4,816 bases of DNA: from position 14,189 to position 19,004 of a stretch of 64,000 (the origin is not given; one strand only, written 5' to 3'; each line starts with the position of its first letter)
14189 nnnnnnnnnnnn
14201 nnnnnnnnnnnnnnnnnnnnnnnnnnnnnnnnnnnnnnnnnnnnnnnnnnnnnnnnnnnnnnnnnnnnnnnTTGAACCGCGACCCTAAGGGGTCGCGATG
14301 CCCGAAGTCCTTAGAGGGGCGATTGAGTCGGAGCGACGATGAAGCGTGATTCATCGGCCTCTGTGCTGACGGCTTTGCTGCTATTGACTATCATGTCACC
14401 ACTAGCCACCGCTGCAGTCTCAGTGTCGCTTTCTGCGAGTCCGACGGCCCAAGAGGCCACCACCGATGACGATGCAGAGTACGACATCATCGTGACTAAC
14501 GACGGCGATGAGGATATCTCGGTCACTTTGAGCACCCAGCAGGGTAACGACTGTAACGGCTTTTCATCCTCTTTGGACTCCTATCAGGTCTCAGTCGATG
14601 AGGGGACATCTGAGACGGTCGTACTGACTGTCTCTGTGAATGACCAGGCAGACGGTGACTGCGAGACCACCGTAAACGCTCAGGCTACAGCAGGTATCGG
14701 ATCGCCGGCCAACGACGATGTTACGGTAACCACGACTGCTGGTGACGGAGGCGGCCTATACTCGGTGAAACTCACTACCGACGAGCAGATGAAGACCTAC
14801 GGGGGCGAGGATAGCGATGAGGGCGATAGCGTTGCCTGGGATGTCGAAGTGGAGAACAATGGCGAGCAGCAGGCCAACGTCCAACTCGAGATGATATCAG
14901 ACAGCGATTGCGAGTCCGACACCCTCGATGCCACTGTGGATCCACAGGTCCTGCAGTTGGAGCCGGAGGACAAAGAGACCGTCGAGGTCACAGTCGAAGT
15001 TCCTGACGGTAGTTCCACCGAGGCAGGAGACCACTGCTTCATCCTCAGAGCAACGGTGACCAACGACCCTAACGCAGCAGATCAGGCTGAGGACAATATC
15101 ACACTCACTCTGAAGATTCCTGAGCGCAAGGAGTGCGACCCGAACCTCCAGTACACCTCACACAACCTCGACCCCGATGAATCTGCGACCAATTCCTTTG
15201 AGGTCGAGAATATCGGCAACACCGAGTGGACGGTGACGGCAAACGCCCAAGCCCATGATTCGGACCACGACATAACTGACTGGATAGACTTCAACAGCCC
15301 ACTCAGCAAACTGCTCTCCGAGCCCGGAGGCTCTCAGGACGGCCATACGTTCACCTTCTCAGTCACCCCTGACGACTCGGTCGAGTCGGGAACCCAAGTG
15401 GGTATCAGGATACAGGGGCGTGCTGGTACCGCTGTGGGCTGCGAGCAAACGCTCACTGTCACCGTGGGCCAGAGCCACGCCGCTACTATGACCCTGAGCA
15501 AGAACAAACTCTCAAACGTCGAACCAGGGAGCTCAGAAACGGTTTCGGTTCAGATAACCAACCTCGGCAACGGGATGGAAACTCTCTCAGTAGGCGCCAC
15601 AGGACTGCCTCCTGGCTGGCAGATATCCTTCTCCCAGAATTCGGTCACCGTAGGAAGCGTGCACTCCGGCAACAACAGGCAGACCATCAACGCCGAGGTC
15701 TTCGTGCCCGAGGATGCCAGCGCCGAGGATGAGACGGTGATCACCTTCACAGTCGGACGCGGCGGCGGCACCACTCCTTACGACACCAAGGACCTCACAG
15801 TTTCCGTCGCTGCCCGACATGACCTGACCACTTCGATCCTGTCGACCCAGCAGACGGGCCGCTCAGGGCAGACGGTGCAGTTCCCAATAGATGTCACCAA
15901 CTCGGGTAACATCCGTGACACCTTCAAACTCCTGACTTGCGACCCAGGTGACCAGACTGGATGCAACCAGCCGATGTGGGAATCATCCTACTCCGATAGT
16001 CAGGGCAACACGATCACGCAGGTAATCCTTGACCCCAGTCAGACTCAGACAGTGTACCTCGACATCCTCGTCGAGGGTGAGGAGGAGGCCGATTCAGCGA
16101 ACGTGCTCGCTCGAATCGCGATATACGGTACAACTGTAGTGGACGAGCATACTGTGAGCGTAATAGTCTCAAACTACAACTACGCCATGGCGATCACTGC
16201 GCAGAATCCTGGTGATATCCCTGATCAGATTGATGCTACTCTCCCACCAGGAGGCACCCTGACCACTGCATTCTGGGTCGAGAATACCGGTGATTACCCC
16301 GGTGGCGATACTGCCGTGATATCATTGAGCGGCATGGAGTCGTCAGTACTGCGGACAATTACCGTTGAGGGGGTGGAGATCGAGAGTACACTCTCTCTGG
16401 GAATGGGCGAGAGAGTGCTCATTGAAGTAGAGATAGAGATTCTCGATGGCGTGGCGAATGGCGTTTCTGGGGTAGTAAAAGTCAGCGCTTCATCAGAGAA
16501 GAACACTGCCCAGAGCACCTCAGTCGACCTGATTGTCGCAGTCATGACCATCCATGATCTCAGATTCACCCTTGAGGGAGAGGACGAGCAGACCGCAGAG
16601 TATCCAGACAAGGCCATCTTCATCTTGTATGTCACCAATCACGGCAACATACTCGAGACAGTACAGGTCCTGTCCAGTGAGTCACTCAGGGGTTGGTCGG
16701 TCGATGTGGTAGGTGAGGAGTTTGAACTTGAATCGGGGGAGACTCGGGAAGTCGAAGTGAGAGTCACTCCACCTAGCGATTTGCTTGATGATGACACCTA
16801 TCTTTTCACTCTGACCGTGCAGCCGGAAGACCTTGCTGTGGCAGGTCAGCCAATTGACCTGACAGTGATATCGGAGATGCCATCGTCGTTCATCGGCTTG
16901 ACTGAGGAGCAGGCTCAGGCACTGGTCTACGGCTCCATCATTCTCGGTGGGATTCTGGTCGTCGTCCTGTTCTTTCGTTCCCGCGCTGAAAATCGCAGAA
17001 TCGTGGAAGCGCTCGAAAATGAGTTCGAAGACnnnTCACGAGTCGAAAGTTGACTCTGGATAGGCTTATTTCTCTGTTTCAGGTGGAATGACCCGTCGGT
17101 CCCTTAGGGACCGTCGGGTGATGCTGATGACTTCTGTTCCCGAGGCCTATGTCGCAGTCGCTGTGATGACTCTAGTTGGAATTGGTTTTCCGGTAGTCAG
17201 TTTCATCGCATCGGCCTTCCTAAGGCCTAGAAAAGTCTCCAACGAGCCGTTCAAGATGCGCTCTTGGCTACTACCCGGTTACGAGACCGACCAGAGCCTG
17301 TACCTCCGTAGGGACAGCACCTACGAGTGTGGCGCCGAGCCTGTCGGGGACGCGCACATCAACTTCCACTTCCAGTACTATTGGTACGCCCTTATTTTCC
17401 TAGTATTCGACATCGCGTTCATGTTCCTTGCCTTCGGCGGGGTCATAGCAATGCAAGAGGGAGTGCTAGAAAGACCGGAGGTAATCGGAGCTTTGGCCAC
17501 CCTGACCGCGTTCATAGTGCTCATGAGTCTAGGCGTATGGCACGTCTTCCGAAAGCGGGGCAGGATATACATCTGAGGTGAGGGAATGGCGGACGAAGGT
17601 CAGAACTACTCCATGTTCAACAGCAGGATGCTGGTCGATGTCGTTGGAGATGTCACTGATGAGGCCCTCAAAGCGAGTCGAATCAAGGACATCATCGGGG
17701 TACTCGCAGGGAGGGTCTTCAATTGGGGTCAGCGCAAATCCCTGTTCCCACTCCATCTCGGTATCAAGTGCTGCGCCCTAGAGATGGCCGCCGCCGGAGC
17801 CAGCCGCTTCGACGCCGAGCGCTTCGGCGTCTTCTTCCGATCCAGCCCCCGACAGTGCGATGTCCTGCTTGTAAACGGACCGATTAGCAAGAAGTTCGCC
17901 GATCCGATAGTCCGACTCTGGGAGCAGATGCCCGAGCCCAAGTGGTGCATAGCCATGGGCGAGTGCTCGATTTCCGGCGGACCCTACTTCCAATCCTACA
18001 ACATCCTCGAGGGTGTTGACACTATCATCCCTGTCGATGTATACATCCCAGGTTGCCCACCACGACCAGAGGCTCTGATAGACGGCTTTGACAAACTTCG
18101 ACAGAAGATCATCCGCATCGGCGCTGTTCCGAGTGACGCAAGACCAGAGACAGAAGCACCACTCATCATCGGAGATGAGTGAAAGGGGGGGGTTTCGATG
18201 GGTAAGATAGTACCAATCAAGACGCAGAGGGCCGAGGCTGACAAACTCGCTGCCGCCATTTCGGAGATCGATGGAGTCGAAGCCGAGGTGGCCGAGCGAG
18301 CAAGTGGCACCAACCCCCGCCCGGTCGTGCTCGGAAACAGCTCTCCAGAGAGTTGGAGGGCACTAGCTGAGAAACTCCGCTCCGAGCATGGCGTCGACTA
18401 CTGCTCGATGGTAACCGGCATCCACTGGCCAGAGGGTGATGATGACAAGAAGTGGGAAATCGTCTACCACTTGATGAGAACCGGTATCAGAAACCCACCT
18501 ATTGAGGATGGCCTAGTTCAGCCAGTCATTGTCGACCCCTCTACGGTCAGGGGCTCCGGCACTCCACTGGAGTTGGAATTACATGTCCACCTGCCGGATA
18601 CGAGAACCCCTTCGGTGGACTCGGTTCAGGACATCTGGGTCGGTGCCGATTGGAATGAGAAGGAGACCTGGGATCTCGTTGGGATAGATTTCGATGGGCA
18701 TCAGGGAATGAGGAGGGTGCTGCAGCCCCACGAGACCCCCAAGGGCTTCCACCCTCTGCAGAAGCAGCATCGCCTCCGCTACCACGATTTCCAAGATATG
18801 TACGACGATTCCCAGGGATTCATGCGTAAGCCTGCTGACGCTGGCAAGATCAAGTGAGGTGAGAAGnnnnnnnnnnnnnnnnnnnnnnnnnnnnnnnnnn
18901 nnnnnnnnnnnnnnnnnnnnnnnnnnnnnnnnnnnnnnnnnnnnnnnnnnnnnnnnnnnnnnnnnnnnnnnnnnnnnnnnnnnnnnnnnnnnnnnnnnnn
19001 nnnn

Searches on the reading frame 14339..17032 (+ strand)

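Call 52: search_protein_families(library=pfam, proteins=[window:14339-17032:+], max_evalue=0.00001)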
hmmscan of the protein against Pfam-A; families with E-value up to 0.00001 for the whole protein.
window:14339-17032:+ (898 aa): 3 families
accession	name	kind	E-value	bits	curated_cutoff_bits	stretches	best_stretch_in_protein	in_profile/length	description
PF10633.15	NPCBM_assoc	-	2.6e-11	44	24.4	0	394-467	1-71/78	NPCBM-associated, NEW3 domain of alpha-galactosidase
PF11614.14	FixG_C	-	4e-10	40.3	25.6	0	169-248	37-110/119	IG-like fold at C-terminal of FixG, putative oxidoreductase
PF22067.2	Cep192_D3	-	2.2e-06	28.1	27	0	763-829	23-86/99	Cep192 domain 3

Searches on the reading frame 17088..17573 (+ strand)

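Call 22: search_protein_families(library=pfam, proteins=[window:17088-17573:+], max_evalue=0.0001)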
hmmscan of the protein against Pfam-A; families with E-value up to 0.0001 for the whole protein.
window:17088-17573:+ (162 aa): 1 family
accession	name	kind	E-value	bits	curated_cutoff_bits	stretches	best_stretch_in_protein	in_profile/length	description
PF00507.24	Oxidored_q4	-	7.5e-17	61.8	23.3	1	74-157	19-95/99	NADH-ubiquinone/plastoquinone oxidoreductase, chain 3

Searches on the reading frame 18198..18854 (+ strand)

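Call 22: search_protein_families(library=pfam, proteins=[window:18198-18854:+], max_evalue=0.0001)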
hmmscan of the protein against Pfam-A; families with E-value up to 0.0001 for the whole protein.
window:18198-18854:+ (219 aa): 1 family
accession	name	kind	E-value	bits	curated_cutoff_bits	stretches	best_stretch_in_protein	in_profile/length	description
PF00329.25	Complex1_30kDa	-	4.2e-26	92.4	22.5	1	49-195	4-122/124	Respiratory-chain NADH dehydrogenase, 30 Kd subunit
